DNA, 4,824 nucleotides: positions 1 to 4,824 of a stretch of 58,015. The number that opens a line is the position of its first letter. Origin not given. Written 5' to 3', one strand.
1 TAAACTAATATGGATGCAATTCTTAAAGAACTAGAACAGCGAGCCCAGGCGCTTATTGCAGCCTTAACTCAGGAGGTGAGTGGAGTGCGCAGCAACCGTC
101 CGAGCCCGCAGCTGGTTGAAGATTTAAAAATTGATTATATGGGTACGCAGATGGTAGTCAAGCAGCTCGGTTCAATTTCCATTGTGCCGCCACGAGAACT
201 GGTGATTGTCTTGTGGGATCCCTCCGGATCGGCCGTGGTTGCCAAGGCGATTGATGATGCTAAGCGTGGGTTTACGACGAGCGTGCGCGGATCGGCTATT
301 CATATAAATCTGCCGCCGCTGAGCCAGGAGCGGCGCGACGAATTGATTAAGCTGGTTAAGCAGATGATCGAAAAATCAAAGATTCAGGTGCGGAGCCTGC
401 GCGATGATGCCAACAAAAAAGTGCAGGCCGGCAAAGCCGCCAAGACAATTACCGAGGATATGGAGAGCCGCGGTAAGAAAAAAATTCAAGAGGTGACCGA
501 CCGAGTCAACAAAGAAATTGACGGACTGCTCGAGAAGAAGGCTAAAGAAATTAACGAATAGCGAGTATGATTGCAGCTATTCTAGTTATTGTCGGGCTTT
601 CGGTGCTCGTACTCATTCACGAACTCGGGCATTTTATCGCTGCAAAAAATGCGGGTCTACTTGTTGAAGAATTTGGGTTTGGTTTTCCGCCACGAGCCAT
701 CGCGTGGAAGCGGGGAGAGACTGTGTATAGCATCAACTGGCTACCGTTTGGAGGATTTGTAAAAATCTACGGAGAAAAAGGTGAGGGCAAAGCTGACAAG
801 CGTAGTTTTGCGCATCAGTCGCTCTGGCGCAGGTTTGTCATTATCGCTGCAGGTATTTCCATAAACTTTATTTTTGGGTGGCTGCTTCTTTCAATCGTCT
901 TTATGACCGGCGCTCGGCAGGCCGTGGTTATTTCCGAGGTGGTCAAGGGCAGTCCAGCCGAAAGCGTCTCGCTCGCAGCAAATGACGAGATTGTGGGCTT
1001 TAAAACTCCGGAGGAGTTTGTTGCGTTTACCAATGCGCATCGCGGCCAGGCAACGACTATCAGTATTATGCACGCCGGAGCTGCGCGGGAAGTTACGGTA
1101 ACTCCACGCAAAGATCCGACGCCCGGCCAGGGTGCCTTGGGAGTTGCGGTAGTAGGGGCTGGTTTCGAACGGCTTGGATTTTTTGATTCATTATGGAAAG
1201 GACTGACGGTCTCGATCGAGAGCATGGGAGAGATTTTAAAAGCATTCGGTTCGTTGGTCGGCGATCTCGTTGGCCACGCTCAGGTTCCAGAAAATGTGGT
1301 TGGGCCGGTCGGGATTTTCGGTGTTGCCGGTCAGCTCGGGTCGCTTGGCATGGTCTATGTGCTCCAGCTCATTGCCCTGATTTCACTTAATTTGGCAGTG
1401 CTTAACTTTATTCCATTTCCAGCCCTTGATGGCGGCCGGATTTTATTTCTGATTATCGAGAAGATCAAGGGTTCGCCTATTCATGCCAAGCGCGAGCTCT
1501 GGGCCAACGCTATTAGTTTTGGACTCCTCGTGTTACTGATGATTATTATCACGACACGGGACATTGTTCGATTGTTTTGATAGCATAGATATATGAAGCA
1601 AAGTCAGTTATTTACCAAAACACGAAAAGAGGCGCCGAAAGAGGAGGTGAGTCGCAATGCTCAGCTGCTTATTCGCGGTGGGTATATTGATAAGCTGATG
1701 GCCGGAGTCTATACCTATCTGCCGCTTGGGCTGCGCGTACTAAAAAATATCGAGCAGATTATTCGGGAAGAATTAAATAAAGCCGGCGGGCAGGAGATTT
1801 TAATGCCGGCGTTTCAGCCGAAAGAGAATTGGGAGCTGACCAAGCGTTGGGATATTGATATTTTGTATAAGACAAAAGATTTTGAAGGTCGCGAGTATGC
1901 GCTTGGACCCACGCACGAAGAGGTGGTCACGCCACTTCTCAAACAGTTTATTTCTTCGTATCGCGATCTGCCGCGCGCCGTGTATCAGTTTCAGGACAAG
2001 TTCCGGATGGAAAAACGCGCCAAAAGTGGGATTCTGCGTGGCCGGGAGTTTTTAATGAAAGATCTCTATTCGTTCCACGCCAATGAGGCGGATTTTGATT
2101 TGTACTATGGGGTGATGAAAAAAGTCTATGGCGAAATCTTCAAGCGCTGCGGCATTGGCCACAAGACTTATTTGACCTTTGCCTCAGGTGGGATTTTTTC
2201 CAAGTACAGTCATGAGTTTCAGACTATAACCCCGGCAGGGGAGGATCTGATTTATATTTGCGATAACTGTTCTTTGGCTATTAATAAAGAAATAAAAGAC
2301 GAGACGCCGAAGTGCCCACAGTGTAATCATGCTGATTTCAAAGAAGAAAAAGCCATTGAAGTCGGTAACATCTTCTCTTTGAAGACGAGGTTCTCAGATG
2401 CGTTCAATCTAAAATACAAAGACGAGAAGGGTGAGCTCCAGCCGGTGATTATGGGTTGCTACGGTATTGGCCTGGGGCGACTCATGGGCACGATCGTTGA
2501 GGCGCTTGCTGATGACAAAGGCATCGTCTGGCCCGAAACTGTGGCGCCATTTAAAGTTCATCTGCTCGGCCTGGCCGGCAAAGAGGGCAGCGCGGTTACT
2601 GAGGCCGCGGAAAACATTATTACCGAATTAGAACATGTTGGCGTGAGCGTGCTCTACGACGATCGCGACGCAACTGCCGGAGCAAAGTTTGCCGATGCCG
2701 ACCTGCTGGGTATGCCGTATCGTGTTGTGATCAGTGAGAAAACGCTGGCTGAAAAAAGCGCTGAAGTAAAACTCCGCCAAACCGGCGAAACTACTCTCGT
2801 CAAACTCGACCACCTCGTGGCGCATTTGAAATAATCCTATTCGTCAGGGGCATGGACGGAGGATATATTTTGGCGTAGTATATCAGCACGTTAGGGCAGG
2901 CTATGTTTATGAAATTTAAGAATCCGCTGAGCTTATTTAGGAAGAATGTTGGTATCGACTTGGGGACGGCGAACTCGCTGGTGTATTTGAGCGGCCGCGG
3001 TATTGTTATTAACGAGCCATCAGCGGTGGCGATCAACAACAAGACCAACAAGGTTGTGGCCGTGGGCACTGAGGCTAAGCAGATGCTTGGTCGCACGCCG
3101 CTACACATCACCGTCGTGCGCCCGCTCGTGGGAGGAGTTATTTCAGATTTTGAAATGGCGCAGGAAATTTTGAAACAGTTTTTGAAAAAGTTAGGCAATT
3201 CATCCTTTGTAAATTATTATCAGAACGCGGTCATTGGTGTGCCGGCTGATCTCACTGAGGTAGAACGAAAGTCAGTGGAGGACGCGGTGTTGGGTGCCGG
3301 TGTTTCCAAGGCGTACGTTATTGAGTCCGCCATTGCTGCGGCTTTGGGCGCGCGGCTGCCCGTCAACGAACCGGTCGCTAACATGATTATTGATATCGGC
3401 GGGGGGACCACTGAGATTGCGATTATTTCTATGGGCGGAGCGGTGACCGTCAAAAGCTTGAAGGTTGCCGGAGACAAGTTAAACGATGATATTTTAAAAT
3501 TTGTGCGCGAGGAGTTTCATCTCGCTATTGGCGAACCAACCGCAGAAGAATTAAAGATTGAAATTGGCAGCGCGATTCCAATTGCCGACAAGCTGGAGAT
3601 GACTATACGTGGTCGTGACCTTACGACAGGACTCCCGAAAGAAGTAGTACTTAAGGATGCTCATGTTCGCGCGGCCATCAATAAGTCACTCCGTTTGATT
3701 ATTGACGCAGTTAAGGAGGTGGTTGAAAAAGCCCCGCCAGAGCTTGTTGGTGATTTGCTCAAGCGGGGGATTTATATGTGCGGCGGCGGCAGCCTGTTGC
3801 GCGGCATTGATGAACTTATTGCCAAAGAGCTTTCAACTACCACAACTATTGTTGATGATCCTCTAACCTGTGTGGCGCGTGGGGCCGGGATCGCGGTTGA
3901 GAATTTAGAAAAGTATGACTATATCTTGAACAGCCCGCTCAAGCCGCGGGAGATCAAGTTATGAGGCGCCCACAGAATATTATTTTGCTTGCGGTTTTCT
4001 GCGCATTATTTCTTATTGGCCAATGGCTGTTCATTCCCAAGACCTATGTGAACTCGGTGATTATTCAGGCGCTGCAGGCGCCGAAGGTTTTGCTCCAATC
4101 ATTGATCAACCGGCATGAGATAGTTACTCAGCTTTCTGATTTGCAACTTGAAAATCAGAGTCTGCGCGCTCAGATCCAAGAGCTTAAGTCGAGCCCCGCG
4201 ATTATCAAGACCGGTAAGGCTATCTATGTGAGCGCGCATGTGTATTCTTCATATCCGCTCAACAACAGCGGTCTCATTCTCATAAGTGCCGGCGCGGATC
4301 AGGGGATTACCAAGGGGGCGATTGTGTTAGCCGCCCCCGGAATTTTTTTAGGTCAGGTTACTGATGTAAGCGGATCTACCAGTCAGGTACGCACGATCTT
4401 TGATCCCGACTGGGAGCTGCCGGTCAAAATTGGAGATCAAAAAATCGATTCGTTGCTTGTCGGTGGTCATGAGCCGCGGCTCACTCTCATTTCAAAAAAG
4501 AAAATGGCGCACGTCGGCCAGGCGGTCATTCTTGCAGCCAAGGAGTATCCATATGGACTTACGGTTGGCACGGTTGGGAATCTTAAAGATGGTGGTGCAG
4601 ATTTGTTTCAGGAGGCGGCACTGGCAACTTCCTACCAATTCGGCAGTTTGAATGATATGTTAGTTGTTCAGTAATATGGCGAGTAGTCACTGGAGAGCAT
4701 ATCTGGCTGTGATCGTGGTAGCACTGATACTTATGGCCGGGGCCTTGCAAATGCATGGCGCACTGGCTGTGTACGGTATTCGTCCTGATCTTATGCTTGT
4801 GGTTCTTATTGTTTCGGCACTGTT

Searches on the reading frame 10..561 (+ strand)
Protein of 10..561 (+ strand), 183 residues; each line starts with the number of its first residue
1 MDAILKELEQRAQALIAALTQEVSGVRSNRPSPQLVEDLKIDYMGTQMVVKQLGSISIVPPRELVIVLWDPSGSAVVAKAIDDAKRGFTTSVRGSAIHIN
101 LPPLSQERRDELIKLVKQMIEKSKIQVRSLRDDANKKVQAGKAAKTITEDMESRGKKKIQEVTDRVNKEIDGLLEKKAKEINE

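Call 98: search_protein_families(library=pfam, proteins=[window:10-561:+], max_evalue=0.0001)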
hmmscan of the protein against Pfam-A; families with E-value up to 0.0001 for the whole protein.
window:10-561:+ (183 aa): 1 family
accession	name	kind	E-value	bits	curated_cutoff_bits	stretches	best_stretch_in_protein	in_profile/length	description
PF01765.24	RRF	-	1.6e-43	148.8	29.7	1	20-181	2-163/164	Ribosome recycling factor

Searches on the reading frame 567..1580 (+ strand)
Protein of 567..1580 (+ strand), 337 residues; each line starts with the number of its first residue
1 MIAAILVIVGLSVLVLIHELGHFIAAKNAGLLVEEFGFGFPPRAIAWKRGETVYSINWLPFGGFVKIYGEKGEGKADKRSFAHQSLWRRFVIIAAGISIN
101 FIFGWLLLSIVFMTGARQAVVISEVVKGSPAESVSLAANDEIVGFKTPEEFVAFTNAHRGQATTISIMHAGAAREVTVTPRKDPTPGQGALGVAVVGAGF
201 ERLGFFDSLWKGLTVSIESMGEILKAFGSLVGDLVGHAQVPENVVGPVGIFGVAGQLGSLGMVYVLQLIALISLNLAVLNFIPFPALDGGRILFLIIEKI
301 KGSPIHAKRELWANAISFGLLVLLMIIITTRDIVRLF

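Call 98: search_protein_families(library=pfam, proteins=[window:567-1580:+], max_evalue=0.0001)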
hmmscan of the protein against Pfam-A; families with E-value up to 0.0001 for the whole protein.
window:567-1580:+ (337 aa): 1 family
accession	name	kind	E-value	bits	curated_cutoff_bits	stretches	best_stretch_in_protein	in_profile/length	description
PF02163.28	Peptidase_M50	-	8.8e-52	176.1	27.2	1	7-324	2-221/221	Peptidase family M50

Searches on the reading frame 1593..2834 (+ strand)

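Call 98: search_protein_families(library=pfam, proteins=[window:1593-2834:+], max_evalue=0.0001)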
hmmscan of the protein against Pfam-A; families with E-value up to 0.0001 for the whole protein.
window:1593-2834:+ (413 aa): 2 families
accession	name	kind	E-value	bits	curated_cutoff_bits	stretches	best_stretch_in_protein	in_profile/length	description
PF00587.30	tRNA-synt_2b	-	1e-33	117.4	29.3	1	92-303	1-177/179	tRNA synthetase class II core domain (G, H, P, S and T)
PF03129.25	HGTP_anticodon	-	9.4e-17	61.4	21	1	333-412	12-91/94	Anticodon binding domain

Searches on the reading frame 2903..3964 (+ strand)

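Call 98: search_protein_families(library=pfam, proteins=[window:2903-3964:+], max_evalue=0.0001)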
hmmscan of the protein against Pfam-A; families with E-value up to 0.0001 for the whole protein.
window:2903-3964:+ (353 aa): 6 families
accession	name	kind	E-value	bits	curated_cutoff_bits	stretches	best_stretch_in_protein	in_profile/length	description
PF06723.19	MreB_Mbl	-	2.1e-126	421.6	27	1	14-338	2-325/327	MreB/Mbl protein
PF14450.12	FtsA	-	3.2e-12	47.3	31.8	1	162-317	2-117/127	Cell division protein FtsA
PF00012.26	HSP70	-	5.1e-11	41.9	20.6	1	87-207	115-240/599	Hsp70 protein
PF00022.25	Actin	-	1.6e-10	40.6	27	1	39-204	31-190/410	Actin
PF11104.14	PilM_2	-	1.8e-06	27.6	27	0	290-324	278-311/340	Type IV pilus assembly protein PilM;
PF25216.1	Volactin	-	4.8e-05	23.4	35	0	264-331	245-320/321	Volactin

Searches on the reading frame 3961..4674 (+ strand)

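Call 98: search_protein_families(library=pfam, proteins=[window:3961-4674:+], max_evalue=0.0001)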
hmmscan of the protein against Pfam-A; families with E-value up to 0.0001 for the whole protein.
window:3961-4674:+ (237 aa): 1 family
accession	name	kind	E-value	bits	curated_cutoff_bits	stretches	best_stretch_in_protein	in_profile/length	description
PF04085.20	MreC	-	9.4e-21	74.6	28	1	100-237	7-147/147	Rod shape-determining protein MreC, barrel core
